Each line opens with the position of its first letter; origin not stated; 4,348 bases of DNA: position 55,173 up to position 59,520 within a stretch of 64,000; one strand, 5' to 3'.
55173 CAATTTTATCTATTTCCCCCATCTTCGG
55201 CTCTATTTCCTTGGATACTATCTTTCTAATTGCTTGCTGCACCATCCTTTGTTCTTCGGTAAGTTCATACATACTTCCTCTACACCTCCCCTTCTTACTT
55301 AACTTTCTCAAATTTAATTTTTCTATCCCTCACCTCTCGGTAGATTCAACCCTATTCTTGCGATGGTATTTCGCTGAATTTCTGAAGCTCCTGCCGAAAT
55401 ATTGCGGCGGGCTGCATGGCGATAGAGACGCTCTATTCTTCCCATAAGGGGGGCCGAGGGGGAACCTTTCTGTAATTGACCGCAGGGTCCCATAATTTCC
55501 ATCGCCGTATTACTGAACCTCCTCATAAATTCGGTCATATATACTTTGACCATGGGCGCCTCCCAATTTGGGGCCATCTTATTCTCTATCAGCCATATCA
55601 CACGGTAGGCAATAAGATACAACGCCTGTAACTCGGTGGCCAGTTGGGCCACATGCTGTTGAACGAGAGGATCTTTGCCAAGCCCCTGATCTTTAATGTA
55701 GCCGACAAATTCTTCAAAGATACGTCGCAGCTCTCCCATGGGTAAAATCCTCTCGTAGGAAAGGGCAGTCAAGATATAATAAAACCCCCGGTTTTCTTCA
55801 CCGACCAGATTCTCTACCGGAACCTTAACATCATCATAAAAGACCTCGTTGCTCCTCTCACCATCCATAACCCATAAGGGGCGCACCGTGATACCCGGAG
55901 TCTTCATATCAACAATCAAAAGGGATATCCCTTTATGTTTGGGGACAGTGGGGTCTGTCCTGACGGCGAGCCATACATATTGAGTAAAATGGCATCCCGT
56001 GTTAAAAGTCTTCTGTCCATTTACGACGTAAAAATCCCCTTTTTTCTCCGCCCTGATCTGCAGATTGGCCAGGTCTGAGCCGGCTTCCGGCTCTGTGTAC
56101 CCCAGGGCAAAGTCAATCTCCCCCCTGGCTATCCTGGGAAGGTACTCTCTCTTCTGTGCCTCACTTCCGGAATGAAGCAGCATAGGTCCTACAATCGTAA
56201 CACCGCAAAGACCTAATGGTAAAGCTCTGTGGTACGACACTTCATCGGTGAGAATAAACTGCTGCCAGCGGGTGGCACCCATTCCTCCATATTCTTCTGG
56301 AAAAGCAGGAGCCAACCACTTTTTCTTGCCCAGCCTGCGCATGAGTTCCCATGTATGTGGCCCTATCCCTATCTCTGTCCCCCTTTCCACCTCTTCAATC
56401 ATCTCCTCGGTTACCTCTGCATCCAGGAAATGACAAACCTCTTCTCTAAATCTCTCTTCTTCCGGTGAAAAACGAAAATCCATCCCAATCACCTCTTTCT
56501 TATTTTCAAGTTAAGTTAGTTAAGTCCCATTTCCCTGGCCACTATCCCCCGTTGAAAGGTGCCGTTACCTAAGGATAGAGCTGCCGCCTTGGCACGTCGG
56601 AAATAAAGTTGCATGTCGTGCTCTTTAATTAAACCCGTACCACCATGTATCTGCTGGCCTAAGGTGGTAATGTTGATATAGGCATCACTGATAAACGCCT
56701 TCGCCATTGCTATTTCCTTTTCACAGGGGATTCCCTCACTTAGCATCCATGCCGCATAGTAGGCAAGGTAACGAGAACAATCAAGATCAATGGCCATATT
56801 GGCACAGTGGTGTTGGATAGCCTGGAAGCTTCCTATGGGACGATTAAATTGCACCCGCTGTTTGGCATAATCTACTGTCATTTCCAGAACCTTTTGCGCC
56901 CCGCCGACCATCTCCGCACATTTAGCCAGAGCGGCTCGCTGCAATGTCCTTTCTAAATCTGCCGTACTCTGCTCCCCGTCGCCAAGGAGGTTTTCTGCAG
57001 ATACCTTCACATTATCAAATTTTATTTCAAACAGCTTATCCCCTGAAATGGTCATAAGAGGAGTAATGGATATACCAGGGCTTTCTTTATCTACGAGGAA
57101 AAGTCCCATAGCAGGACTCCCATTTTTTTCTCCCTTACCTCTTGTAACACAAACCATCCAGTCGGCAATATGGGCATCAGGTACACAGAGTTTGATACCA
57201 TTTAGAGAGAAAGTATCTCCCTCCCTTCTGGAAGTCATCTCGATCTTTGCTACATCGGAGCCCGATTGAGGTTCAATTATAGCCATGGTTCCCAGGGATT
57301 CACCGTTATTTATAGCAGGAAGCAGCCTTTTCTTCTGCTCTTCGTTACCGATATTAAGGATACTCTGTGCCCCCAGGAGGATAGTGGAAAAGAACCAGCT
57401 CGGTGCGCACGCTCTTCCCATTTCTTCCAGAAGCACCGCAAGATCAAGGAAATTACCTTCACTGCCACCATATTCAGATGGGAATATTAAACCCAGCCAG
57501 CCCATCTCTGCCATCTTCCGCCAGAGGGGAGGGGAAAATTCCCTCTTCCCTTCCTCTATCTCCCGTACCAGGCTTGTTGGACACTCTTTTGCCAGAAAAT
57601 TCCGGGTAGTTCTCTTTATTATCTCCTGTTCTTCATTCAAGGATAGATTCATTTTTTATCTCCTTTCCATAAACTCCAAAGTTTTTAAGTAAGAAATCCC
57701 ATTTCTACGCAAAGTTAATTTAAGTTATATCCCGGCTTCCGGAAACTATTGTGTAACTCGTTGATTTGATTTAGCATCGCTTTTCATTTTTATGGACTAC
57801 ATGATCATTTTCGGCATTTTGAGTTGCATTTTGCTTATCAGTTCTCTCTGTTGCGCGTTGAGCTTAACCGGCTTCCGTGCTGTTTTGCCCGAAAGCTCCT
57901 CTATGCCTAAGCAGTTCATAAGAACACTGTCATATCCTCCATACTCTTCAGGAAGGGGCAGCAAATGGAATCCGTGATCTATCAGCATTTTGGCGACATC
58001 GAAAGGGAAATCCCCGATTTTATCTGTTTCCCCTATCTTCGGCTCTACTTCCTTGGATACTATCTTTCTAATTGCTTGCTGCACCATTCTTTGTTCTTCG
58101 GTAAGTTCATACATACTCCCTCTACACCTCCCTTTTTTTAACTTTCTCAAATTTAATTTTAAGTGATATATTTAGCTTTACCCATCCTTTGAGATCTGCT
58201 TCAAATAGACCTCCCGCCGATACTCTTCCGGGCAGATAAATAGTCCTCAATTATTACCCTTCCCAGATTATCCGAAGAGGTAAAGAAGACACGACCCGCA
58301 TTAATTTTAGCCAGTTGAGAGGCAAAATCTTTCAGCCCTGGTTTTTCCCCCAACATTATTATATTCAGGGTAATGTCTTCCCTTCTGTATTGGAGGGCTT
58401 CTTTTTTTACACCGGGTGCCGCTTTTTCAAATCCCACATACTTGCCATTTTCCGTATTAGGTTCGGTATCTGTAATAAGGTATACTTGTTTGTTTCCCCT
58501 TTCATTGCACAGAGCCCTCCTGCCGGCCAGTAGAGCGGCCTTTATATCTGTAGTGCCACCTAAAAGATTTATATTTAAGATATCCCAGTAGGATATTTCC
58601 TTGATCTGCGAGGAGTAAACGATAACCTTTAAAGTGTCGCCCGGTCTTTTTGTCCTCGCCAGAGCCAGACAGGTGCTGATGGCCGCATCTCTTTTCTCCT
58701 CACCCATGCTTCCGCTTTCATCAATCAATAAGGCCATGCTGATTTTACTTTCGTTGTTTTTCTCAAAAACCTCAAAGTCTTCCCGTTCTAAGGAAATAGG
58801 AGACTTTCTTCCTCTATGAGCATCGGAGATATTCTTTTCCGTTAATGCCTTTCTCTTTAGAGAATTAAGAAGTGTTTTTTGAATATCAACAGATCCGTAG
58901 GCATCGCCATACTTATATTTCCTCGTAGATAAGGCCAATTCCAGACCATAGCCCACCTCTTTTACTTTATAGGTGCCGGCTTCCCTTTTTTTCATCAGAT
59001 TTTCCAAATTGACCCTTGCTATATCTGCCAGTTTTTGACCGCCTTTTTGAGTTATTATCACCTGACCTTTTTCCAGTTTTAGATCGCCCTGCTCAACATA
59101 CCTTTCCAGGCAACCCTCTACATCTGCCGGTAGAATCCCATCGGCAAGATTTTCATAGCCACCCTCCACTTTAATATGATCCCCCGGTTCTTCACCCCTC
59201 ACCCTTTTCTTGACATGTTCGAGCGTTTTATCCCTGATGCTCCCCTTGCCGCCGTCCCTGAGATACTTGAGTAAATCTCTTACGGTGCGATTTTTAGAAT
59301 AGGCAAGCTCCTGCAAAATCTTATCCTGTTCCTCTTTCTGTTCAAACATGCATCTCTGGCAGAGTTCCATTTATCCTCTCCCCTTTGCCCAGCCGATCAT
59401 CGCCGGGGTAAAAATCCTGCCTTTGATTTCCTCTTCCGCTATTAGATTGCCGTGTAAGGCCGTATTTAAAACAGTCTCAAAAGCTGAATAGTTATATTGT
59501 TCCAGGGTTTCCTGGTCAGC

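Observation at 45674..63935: Two paralogous glycyl radical enzymes embedded in a long CoA-ester operon: candidate undescribed anaerobic activation pathway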

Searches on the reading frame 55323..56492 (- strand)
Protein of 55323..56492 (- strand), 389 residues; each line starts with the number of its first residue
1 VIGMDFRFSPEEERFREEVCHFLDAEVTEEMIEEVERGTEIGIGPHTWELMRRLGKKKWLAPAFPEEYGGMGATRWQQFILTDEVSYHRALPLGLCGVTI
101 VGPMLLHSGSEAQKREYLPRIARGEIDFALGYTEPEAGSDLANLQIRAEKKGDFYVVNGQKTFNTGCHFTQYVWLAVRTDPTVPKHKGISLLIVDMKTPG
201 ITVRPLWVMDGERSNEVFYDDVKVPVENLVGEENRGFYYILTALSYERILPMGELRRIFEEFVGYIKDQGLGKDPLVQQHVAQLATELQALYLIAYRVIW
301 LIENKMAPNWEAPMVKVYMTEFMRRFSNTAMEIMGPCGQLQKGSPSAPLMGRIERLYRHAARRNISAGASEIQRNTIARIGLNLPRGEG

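Call 3: search_protein_families(library=pfam, proteins=[window:55323-56492:-])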
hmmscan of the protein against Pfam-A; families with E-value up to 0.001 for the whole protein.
window:55323-56492:- (389 aa): 3 families
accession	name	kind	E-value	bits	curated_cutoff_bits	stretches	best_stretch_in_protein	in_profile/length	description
PF00441.29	Acyl-CoA_dh_1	-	1e-25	91.1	22.4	1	234-380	1-148/150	Acyl-CoA dehydrogenase, C-terminal domain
PF02771.21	Acyl-CoA_dh_N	-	3.5e-21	76.1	22.9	1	9-125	1-113/113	Acyl-CoA dehydrogenase, N-terminal domain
PF02770.24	Acyl-CoA_dh_M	-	2.8e-18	66.3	33.3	1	129-222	1-97/97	Acyl-CoA dehydrogenase, middle domain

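Call 72: search_protein_families(library=ncbifam, proteins=[window:55323-56492:-], max_evalue=0.0001)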
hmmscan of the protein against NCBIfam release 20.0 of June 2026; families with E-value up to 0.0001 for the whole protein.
window:55323-56492:- (389 aa): 19 families
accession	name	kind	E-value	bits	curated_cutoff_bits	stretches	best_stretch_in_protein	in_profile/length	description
TIGR03204.1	pimC_large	equivalog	8.4e-66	222.5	623.85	1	5-382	1-393/395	pimeloyl-CoA dehydrogenase large subunit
NF042972.1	AcrlCoAredClosAcrC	equivalog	1e-46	159.3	640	1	4-379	1-374/378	acryloyl-CoA reductase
NF008997.0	PRK12341.1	equivalog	8.4e-42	143.6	537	1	4-373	1-368/382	acyl-CoA dehydrogenase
NF045552.1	GlutCoADH_Des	equivalog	1.9e-36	126.1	470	1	4-378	1-376/387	glutaryl-CoA dehydrogenase Acd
TIGR03207.1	cyc_hxne_CoA_dh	equivalog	9.9e-34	116.6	575.35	1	49-379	36-369/372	cyclohexanecarboxyl-CoA dehydrogenase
NF045652.1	ProlPCPDhRedW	equivalog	5.2e-32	111.1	650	1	55-379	41-371/376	L-prolyl-[peptidyl-carrier protein] dehydrogenase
NF058590.1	AcCoDHFadEBacil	equivalog_domain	9.4e-30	103.7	600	1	10-307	23-325/586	acyl-CoA dehydrogenase FadE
NF043006.1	CyhCrbnylCoADH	equivalog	1.7e-28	99.7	650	1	60-379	50-373/380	cyclohexane-1-carbonyl-CoA dehydrogenase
NF053553.1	prodigi_MBC_PigA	equivalog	1.5e-27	96.7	500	1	4-379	1-377/381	prodigiosin MBC biosynthesis dehydrogenase PigA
NF002885.1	PRK03354.1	equivalog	5.5e-24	84.9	540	1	4-379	1-371/378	crotonobetainyl-CoA dehydrogenase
NF042439.1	SulpropCoADesulf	equivalog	3.5e-23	82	600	1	46-379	25-368/379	3-sulfinopropanoyl-CoA desulfinase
NF007000.1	PRK09463.1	subfamily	1.3e-16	60.1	600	1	14-336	42-395/726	acyl-CoA dehydrogenase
TIGR03203.1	pimD_small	equivalog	7.6e-16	58.2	652.7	1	53-240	45-232/378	pimeloyl-CoA dehydrogenase small subunit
NF009586.0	PRK13026.1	subfamily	5.6e-12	44.8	608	1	17-335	80-429/777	acyl-CoA dehydrogenase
NF052270.1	Staph_DH_FadE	equivalog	1.5e-10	40.4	600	1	105-203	117-212/400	acyl-CoA dehydrogenase FadE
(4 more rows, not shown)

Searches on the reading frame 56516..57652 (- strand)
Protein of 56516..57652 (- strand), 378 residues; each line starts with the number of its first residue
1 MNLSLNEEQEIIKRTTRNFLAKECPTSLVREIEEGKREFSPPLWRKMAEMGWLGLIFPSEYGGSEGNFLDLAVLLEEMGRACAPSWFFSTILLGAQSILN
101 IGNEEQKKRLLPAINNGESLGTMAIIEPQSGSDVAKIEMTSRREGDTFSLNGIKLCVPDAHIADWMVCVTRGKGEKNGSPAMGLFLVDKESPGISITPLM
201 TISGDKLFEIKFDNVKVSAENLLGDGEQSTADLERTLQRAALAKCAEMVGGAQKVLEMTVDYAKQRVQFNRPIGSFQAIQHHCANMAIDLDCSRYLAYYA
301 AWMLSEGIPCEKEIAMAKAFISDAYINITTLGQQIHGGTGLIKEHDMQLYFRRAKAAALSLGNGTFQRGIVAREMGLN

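Call 3: search_protein_families(library=pfam, proteins=[window:56516-57652:-])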
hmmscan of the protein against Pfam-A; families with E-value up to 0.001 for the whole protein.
window:56516-57652:- (378 aa): 4 families
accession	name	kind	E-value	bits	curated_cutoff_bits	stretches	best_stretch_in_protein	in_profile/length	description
PF00441.29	Acyl-CoA_dh_1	-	4.5e-34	118.2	22.4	1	235-375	9-149/150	Acyl-CoA dehydrogenase, C-terminal domain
PF02771.21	Acyl-CoA_dh_N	-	1.1e-28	100.2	22.9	1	6-118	1-113/113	Acyl-CoA dehydrogenase, N-terminal domain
PF02770.24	Acyl-CoA_dh_M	-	1.3e-16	61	33.3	1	123-215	2-97/97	Acyl-CoA dehydrogenase, middle domain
PF08028.16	Acyl-CoA_dh_2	-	7.2e-12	46.2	22.7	1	244-358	3-127/134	Acyl-CoA dehydrogenase, C-terminal domain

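Call 21: search_protein_families(library=ncbifam, proteins=[window:56516-57652:-], max_evalue=0.00001)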
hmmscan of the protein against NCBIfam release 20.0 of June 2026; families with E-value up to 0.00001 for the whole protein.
window:56516-57652:- (378 aa): 20 families
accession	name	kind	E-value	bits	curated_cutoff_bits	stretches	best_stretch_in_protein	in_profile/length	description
NF042972.1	AcrlCoAredClosAcrC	equivalog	3e-69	233.5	640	1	1-374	1-375/378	acryloyl-CoA reductase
NF008997.0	PRK12341.1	equivalog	9.3e-59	199.4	537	1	1-362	1-363/382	acyl-CoA dehydrogenase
NF053553.1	prodigi_MBC_PigA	equivalog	2.5e-55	188.1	500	1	1-377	1-381/381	prodigiosin MBC biosynthesis dehydrogenase PigA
NF045552.1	GlutCoADH_Des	equivalog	1.7e-54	185.5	470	1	1-373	1-377/387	glutaryl-CoA dehydrogenase Acd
NF045652.1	ProlPCPDhRedW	equivalog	4.3e-54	183.8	650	1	16-378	11-376/376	L-prolyl-[peptidyl-carrier protein] dehydrogenase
NF043006.1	CyhCrbnylCoADH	equivalog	4.1e-52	177.4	650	1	6-375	5-375/380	cyclohexane-1-carbonyl-CoA dehydrogenase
TIGR03203.1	pimD_small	equivalog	5.8e-52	177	652.7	1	4-376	3-377/378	pimeloyl-CoA dehydrogenase small subunit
NF002885.1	PRK03354.1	equivalog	7.4e-52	176.6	540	1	1-363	1-361/378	crotonobetainyl-CoA dehydrogenase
NF058590.1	AcCoDHFadEBacil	equivalog_domain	1.3e-45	156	600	1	5-355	21-390/586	acyl-CoA dehydrogenase FadE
NF050027.1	acylCoADhIpdE2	equivalog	2.1e-44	152.3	450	2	237-363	177-298/311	acyl-CoA dehydrogenase IpdE2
NF042439.1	SulpropCoADesulf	equivalog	5.4e-44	150.5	600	1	43-374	29-369/379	3-sulfinopropanoyl-CoA desulfinase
TIGR03207.1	cyc_hxne_CoA_dh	equivalog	1e-36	126.5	575.35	1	5-373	1-369/372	cyclohexanecarboxyl-CoA dehydrogenase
NF052270.1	Staph_DH_FadE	equivalog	3.5e-31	108.3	600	1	93-358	112-376/400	acyl-CoA dehydrogenase FadE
TIGR03204.1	pimC_large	equivalog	1.4e-30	106.5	623.85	1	3-290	2-291/395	pimeloyl-CoA dehydrogenase large subunit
NF007000.1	PRK09463.1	subfamily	2e-18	66.1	600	2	31-138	66-176/726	acyl-CoA dehydrogenase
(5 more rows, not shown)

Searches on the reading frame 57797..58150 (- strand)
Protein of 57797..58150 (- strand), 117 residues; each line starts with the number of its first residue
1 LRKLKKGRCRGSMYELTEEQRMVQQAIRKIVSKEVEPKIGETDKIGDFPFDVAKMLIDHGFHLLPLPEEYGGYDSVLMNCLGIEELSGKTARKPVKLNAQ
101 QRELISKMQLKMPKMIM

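Call 3: search_protein_families(library=pfam, proteins=[window:57797-58150:-])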
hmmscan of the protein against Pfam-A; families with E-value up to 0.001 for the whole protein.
window:57797-58150:- (117 aa): 1 family
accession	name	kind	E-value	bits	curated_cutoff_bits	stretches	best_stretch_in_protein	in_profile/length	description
PF02771.21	Acyl-CoA_dh_N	-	1.5e-14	54.8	22.9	1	17-88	1-73/113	Acyl-CoA dehydrogenase, N-terminal domain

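Call 72: search_protein_families(library=ncbifam, proteins=[window:57797-58150:-], max_evalue=0.0001)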
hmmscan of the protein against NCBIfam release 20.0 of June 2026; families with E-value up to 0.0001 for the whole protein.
window:57797-58150:- (117 aa): 6 families
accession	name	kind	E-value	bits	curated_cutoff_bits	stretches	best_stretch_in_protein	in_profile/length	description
NF042972.1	AcrlCoAredClosAcrC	equivalog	4.6e-11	42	640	1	14-92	3-82/378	acryloyl-CoA reductase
NF043006.1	CyhCrbnylCoADH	equivalog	7.1e-10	38.4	650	1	14-97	2-87/380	cyclohexane-1-carbonyl-CoA dehydrogenase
NF008997.0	PRK12341.1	equivalog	4e-09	36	537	1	14-100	3-91/382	acyl-CoA dehydrogenase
NF045552.1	GlutCoADH_Des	equivalog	2.9e-07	30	470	1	14-98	3-89/387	glutaryl-CoA dehydrogenase Acd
NF002885.1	PRK03354.1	equivalog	3.6e-06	26.2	540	1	14-89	3-79/378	crotonobetainyl-CoA dehydrogenase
NF042439.1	SulpropCoADesulf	equivalog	8.9e-06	24.7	600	1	25-89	2-67/379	3-sulfinopropanoyl-CoA desulfinase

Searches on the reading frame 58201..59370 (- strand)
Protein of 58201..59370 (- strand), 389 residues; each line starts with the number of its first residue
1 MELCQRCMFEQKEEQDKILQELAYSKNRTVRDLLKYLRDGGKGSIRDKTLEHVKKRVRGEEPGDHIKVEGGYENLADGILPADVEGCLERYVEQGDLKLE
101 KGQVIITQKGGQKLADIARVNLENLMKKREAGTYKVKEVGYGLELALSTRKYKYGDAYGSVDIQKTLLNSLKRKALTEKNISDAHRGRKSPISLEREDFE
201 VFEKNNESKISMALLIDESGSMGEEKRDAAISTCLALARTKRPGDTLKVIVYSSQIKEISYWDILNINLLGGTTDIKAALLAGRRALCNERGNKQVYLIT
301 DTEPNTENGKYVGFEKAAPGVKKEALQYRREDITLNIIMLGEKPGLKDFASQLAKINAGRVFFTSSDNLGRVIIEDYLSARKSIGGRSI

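Call 3: search_protein_families(library=pfam, proteins=[window:58201-59370:-])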
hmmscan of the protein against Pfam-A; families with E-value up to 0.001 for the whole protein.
window:58201-59370:- (389 aa): 2 families
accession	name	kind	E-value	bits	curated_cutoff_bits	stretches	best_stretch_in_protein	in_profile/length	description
PF13519.12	VWA_2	-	2e-07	32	27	1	212-302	1-106/107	von Willebrand factor type A domain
PF00092.34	VWA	-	8.5e-06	26.5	23.8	1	213-367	3-164/174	von Willebrand factor type A domain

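Call 9: search_protein_families(library=ncbifam, proteins=[window:58201-59370:-], max_evalue=0.00001)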
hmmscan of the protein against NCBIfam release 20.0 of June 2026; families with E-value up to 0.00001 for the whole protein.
window:58201-59370:- (389 aa): 0 families
